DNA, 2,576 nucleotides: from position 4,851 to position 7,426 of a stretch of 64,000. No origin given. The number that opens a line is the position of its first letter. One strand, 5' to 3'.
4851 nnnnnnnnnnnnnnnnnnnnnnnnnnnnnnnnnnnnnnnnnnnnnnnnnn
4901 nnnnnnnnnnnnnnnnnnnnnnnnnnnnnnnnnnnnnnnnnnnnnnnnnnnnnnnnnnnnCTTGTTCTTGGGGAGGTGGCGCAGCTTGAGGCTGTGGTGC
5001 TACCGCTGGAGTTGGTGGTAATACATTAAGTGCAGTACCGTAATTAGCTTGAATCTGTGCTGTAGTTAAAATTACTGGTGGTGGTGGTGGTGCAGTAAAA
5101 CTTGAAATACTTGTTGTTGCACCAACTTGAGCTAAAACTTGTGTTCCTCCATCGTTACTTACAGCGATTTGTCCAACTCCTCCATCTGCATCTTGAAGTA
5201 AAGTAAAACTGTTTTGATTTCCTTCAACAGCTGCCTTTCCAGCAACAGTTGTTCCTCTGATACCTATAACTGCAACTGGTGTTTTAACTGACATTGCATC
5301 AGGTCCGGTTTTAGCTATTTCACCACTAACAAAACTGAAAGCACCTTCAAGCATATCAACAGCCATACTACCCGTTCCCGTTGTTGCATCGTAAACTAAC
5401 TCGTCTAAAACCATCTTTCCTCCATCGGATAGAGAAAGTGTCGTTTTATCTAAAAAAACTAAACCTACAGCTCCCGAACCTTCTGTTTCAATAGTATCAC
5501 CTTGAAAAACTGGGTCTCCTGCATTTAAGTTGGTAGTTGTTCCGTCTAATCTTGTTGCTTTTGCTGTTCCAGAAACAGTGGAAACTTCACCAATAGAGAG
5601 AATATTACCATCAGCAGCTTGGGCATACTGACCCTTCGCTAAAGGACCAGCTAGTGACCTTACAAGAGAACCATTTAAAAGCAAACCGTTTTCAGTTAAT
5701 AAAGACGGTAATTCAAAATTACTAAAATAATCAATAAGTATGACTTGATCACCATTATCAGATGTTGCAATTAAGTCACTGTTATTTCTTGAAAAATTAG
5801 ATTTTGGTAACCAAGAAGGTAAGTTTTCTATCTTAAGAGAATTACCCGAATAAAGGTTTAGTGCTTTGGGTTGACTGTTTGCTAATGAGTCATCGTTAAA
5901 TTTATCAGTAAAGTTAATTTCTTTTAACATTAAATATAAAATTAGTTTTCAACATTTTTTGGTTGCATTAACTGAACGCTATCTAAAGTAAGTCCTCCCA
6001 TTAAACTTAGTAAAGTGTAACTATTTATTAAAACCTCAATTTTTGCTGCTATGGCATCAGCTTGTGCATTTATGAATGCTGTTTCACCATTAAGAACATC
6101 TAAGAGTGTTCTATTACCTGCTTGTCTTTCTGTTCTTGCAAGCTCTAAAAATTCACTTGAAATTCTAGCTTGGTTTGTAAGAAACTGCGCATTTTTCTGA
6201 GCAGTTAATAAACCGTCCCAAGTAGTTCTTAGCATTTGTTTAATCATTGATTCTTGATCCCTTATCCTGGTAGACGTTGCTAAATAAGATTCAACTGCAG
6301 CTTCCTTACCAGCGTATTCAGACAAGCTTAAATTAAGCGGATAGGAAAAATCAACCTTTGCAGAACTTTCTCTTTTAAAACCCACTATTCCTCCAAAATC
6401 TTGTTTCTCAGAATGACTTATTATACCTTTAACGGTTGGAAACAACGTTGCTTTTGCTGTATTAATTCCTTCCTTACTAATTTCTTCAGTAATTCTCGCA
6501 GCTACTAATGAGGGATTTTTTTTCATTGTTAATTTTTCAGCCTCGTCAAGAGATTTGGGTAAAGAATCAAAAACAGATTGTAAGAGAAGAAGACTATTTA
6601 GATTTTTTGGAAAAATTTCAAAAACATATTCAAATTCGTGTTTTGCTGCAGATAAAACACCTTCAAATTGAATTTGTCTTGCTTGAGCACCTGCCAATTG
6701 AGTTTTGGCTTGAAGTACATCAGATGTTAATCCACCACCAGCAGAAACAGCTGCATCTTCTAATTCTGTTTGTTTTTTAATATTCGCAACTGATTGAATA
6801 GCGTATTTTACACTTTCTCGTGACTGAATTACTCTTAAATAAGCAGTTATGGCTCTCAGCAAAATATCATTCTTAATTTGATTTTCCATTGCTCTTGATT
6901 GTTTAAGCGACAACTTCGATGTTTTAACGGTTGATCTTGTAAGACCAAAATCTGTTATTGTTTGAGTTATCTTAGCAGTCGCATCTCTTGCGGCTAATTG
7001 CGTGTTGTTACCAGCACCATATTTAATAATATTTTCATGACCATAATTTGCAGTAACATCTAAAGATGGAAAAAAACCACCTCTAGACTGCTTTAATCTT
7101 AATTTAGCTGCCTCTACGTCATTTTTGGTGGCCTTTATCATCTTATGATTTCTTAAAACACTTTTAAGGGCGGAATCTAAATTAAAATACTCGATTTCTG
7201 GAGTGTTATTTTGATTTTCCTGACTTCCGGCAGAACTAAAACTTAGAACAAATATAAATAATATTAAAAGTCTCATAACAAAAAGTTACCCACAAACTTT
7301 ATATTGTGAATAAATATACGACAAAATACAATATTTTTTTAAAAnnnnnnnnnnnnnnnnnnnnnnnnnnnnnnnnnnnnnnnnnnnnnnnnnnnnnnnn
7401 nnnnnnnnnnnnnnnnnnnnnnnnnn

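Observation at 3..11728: Candidate new system: a cyclic-nucleotide module linked to a TolC-dependent surface or secreted fibril pair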

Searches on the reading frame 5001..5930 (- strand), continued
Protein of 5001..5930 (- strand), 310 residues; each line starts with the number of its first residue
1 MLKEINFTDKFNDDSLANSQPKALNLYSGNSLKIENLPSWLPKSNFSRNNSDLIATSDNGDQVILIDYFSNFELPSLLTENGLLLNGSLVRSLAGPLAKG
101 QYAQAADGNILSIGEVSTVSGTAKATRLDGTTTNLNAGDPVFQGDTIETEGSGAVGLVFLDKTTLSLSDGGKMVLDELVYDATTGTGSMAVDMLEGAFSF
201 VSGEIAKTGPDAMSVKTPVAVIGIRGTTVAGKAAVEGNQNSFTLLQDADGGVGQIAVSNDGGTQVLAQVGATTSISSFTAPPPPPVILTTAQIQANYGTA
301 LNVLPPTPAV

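Call 80: find_homologous_proteins(query=L096:5232-6953:+)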
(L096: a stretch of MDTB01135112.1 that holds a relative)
Query L096:5232-6953:+ (573 aa): 425 proteins with E <= 0.001 among 8000 candidates; the best 120 are listed.
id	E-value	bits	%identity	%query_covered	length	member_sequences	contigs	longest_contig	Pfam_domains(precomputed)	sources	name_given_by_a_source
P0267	0.0e+0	1230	100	100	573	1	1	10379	PF25984.1,PF26002.1,PF00027.36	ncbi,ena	-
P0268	0.0e+0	1057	84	100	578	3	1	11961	PF26002.1,PF00027.36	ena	-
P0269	0.0e+0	1052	84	100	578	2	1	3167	PF26002.1,PF00027.36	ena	-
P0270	0.0e+0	1052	86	99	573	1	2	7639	PF26002.1,PF00027.36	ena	-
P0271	0.0e+0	1048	86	99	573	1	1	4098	PF26002.1,PF00027.36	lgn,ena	-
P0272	0.0e+0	1037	83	100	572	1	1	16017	PF26002.1,PF00027.36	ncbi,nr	ncbi:HlyD family type I secretion periplasmic adaptor subunit [Rickettsiales bacterium]|nr:HlyD fami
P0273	0.0e+0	1037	83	100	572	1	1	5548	PF25984.1,PF26002.1,PF00027.36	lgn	-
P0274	0.0e+0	1035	83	100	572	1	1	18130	PF25984.1,PF26002.1,PF00027.36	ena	-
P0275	0.0e+0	1025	82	100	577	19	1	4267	PF26002.1,PF00027.36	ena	-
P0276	0.0e+0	1022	83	100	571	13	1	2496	PF26002.1,PF00027.36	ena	-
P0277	0.0e+0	1021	81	100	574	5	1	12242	PF26002.1,PF00027.36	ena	-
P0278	1.4e-298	1009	82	100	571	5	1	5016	PF26002.1,PF00027.36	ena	-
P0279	2.0e-298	1009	81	100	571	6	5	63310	PF26002.1,PF00027.36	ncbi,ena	-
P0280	2.2e-298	1008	83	100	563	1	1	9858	PF26002.1,PF00027.36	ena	-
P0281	5.3e-297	1004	81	100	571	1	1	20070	PF26002.1,PF00027.36,PF26077.1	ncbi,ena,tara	tara:strand:+ start:545 stop:2260 length:1716 start_codon:yes stop_codon:yes gene_type:complete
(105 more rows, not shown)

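Call 82: search_protein_families(library=pfam, max_evalue=0.001, proteins=[L105:6273-7913:+, L105:11953-13095:+, L108:5703-7325:+, L108:7416-8723:-, L114:8074-8952:-, L114:6328-7659:-, L126:6159-7415:+, L139:7753-9180:-, L167:7734-9053:-, L148:6029-7528:+])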
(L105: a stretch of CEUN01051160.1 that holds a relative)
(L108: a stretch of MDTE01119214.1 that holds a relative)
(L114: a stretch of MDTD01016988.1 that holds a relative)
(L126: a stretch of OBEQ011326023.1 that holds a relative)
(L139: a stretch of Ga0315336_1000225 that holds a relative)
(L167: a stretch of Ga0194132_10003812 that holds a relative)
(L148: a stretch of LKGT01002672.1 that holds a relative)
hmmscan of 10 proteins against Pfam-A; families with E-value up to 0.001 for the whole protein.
L105:6273-7913:+ (547 aa): 2 families
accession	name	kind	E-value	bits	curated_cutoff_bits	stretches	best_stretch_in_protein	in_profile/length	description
PF12804.13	NTP_transf_3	-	3.2e-38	131.9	27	1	357-518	1-157/160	MobA-like NTP transferase domain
PF01128.25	IspD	-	5.1e-09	36.7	27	1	357-471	3-117/221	2-C-methyl-D-erythritol 4-phosphate cytidylyltransferase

L105:11953-13095:+ (381 aa): 1 family
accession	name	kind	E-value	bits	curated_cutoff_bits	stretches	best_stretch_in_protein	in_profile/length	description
PF02515.22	CoA_transf_3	-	4.7e-112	375.2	23.3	1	7-374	1-366/366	CoA-transferase family III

L108:5703-7325:+ (541 aa): 3 families
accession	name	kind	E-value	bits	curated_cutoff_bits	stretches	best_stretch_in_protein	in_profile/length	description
PF12804.13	NTP_transf_3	-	7.6e-39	133.9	27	1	349-510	1-157/160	MobA-like NTP transferase domain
PF01128.25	IspD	-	4.1e-06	27.2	27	1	350-471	4-125/221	2-C-methyl-D-erythritol 4-phosphate cytidylyltransferase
PF02348.25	CTP_transf_3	-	0.00047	20.5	22.6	1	349-463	2-114/217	Cytidylyltransferase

L108:7416-8723:- (436 aa): 1 family
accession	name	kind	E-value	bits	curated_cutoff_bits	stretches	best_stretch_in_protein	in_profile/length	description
PF05036.18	SPOR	-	4.3e-06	27.4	21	1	358-430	6-71/76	SPOR domain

L114:8074-8952:- (293 aa): 1 family
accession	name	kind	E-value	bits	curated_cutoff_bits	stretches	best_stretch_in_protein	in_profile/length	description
PF03781.23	FGE-sulfatase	-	2.8e-46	158.7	23.3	1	66-290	2-255/255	Sulfatase-modifying factor enzyme 1-like domain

L114:6328-7659:- (444 aa): 1 family
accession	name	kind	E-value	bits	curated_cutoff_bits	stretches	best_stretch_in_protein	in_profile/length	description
PF00275.25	EPSP_synthase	-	1.7e-103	347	22.8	1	28-431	2-417/417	EPSP synthase (3-phosphoshikimate 1-carboxyvinyltransferase)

L126:6159-7415:+ (419 aa): 4 families
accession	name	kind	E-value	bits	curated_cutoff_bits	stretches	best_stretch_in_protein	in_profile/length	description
PF13487.12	HD_5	-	1.6e-33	116.3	27.2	1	223-384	3-168/170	HD domain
PF01966.28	HD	-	1.1e-14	55.1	22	1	235-355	2-115/116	HD domain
PF01590.32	GAF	-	6.3e-11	43.4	22.4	1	24-174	2-132/133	GAF domain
PF13185.12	GAF_2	-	5e-09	36.9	28.6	1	22-175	2-135/136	GAF domain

L139:7753-9180:- (476 aa): 1 family
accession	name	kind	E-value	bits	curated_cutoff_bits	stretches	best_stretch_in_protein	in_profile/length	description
PF00202.27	Aminotran_3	-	6.2e-91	305.5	30.5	1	48-466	13-402/403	Aminotransferase class-III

L167:7734-9053:- (440 aa): 0 families

L148:6029-7528:+ (500 aa): 1 family
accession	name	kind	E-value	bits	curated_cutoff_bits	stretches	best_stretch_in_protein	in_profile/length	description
PF00171.27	Aldedh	-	8.4e-124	414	23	1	38-488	7-456/461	Aldehyde dehydrogenase family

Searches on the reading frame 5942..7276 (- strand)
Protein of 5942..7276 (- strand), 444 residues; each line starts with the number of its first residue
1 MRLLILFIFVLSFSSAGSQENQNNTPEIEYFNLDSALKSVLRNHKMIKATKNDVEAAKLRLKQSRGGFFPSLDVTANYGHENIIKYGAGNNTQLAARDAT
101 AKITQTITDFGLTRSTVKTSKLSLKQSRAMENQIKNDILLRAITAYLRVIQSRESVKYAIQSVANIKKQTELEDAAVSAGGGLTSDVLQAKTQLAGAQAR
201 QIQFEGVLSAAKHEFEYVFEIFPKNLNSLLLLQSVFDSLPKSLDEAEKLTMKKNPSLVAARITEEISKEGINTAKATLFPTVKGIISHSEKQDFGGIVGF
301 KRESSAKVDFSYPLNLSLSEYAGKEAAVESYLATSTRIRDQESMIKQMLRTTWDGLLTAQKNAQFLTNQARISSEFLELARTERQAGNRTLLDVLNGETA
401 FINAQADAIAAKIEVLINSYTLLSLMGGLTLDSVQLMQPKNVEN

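Call 5: search_protein_families(library=pfam, max_evalue=0.01, proteins=[window:5942-7276:-])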
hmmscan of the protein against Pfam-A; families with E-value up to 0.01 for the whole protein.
window:5942-7276:- (444 aa): 1 family
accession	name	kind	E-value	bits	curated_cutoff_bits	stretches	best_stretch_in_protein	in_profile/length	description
PF02321.23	OEP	-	5.1e-50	170.3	22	2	33-217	1-184/187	Outer membrane efflux protein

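Call 9: find_encoding_contigs(protein=window:5942-7276:-, flank=10000, max_places=6)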
Protein window:5942-7276:- (444 aa): 5 contigs read that carry it; 4 places shown.
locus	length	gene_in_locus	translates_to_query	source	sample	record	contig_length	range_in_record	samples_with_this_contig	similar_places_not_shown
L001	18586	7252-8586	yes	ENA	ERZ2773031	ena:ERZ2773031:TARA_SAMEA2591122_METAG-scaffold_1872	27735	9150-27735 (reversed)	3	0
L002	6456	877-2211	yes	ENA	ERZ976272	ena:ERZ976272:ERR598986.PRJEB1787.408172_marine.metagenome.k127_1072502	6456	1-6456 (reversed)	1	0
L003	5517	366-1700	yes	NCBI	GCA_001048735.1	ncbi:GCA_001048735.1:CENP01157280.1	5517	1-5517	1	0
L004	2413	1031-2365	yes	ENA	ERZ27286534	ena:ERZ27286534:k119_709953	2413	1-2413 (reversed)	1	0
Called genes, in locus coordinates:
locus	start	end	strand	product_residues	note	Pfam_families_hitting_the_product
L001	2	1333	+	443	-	?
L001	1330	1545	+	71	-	-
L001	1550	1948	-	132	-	-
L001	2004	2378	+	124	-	-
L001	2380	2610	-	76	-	-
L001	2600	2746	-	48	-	-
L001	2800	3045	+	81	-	-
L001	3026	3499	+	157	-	PF02643:DUF192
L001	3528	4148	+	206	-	-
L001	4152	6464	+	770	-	PF01590:GAF, PF13185:GAF_2, PF13492:GAF_3, PF01590:GAF, PF13185:GAF_2, PF13492:GAF_3, PF00989:PAS, PF00211:Guanylate_cyc, +1 more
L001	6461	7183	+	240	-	PF01966:HD (weak)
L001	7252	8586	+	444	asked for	PF02321:OEP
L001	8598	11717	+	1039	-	PF04773:FecR (weak), PF00353:HemolysinCabind (weak)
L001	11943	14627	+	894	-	-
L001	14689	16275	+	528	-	PF00664:ABC_membrane (faint), PF00005:ABC_tran, PF20720:nSTAND3 (faint)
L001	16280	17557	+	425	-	PF25994:HH_AprE, PF26002:Beta-barrel_AprE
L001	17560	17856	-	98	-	-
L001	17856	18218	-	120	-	PF00543:P-II (weak)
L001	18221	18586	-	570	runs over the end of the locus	PF07556:DUF1538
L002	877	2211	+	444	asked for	PF02321:OEP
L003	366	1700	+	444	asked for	PF02321:OEP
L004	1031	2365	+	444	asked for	PF02321:OEP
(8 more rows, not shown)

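Call 21: search_protein_families(library=ncbifam, max_evalue=0.01, proteins=[L001:11943-14627:+, window:5942-7276:-, L001:14689-16275:+, L001:16280-17557:+])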
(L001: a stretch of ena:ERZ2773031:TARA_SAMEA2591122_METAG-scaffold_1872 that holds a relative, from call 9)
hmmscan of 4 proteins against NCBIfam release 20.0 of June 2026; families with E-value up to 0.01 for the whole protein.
L001:11943-14627:+ (894 aa): 3 families
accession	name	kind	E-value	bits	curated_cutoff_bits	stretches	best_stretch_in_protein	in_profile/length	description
NF033682.1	retention_LapA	subfamily_domain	8.2e-06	26.1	50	1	102-166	4-68/145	retention module-containing protein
NF047849.1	Lsa33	exception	0.00079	18.7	420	1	104-235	32-159/310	surface adhesin Lsa33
NF033165.1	lipo_LipL45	exception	0.0019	17.3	350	1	107-217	45-152/391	lipoprotein LipL45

window:5942-7276:- (444 aa): 5 families
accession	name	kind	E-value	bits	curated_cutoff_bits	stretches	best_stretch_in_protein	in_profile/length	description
TIGR01844.1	type_I_sec_TolC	subfamily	2.5e-55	188.1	225.15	1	32-437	4-408/414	TolC family outer membrane protein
NF007002.0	PRK09465.1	equivalog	2e-21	76.1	495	1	45-436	38-433/460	outer membrane channel protein TolC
TIGR01845.1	outer_NodT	subfamily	3.5e-18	65.7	210.05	2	33-213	59-242/460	efflux transporter outer membrane subunit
NF052390.1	efflux_OMP_AbuO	equivalog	1.2e-08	34.1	700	1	42-437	32-441/447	multidrug efflux outer membrane protein AbuO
NF045679.1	DiMtlExpIhpA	equivalog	0.003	16.3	650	1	30-215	30-209/424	divalent metal ion exporter subunit IhpA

L001:14689-16275:+ (528 aa): 180 families (the best 25 are shown)
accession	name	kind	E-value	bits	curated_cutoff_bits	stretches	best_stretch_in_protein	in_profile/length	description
TIGR03375.1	type_I_sec_LssB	subfamily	3.7e-59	200.7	693.1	1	4-522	141-670/696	type I secretion system permease/ATPase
TIGR01842.1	type_I_sec_PrtD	subfamily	2.6e-48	164.9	510.15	1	11-522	5-522/544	type I secretion system permease/ATPase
TIGR01846.1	type_I_sec_HlyB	subfamily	9.6e-47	159.7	725.55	1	6-509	133-647/694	type I secretion system permease/ATPase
NF045998.1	cleave_ABC_plasm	equivalog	2.1e-43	148.5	500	1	7-502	148-650/673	Mbov_0121 family peptidase domain-containing ABC transporter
TIGR03797.1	NHLM_micro_ABC2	equivalog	7.3e-40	137.1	709.4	1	11-502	135-636/686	NHLP bacteriocin export ABC transporter permease/ATPase subunit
TIGR01193.1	bacteriocin_ABC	subfamily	1.2e-39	136.4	523.85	1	14-519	158-674/708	peptide cleavage/export ABC transporter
TIGR02857.1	CydD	equivalog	3.1e-39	135.3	435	1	314-524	320-527/529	thiol reductant ABC exporter subunit CydD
TIGR03796.1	NHLM_micro_ABC1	equivalog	6e-39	133.8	853.3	1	6-511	148-669/710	NHLP family bacteriocin export ABC transporter peptidase/permease/ATPase subunit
NF010178.0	PRK13657.1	equivalog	2.5e-35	122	733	1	239-509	250-526/588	glucan ABC transporter ATP-binding protein/ permease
TIGR01192.1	chvA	subfamily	8.6e-34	117.1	585.4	1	135-509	145-526/585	glucan export ABC transporter ATP-binding protein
TIGR02868.1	CydC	equivalog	1.9e-33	115.9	329.05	1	318-503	332-521/530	thiol reductant ABC exporter subunit CydC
TIGR00958.1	3a01208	subfamily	1.2e-32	113.1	874.6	1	56-510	222-670/711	antigen peptide transporter 2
NF008364.0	PRK11160.1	equivalog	3.9e-32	111.6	630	1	69-513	93-534/575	heme ABC transporter ATP-binding protein/permease CydC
TIGR02203.1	MsbA_lipidA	equivalog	7e-32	110.6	602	1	68-509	87-525/572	lipid A export permease/ATP-binding protein MsbA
NF045513.1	HepA_fam_ABC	equivalog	1.6e-31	109.4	725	1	131-509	179-564/610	heterocyst formation ABC transporter subunit HepA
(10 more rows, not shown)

L001:16280-17557:+ (425 aa): 8 families
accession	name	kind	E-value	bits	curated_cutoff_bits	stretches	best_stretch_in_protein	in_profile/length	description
TIGR01843.1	type_I_hlyD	subfamily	7.6e-90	301.9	208.65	1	29-425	9-422/422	HlyD family type I secretion periplasmic adaptor subunit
TIGR01000.1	bacteriocin_acc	subfamily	3.4e-13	49.3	258.85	1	157-411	198-450/457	bacteriocin secretion accessory protein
TIGR00998.1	8a0101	subfamily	2.4e-12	46.4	390.8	1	53-338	33-267/334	EmrA/EmrK family multidrug efflux transporter periplasmic adaptor subunit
TIGR03794.1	NHLM_micro_HlyD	equivalog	1.1e-11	44.4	156.2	1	55-356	50-338/421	NHLP bacteriocin system secretion protein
TIGR01730.1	RND_mfp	subfamily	8.7e-10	38.1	94.9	1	214-355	73-211/322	efflux RND transporter periplasmic adaptor subunit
TIGR02971.1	heterocyst_DevB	subfamily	8.3e-08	32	129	1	53-289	3-220/327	ABC exporter membrane fusion protein, DevB family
NF007850.1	PRK10559.1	equivalog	1e-05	24.8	400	1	179-376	63-244/303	p-hydroxybenzoic acid efflux pump subunit AaeA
NF045780.1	TrlF_fam_ATP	equivalog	0.0014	17.5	350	1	80-289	509-724/944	TrlF family AAA-like ATPase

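Call 22: list_cluster_members(proteins=[window:5942-7276:-, window:8064-10376:-, window:13195-14505:-, window:25397-27526:-])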
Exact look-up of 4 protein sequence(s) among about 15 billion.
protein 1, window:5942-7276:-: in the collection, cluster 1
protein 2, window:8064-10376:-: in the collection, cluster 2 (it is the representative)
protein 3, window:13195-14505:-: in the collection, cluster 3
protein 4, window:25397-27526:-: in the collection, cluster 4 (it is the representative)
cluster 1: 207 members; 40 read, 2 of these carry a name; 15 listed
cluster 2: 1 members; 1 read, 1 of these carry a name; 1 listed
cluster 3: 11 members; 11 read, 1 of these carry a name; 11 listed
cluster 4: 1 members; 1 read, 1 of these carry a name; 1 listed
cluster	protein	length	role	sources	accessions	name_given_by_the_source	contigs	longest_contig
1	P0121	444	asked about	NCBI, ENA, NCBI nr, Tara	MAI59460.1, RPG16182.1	MAG: hypothetical protein CMM92_00385 [Rickettsiales bacterium] | hypothetical protein [Rickettsiales bacterium] | strand:+ start:366 stop:1700 length:1335 start_codon:yes stop_codon:yes gene_type:complete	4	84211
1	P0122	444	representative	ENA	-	-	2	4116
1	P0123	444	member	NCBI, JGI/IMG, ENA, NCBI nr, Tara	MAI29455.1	MAG: hypothetical protein CMP38_04515 [Rickettsiales bacterium] | hypothetical protein [Rickettsiales bacterium] | strand:+ start:427 stop:1761 length:1335 start_codon:yes stop_codon:yes gene_type:complete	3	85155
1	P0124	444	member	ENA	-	-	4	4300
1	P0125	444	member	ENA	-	-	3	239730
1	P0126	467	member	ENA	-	-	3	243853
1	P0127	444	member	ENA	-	-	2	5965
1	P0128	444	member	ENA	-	-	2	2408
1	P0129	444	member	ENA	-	-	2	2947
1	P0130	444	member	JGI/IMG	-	-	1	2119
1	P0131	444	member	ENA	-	-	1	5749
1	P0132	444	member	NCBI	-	-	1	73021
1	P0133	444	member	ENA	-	-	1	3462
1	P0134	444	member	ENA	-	-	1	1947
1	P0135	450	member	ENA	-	-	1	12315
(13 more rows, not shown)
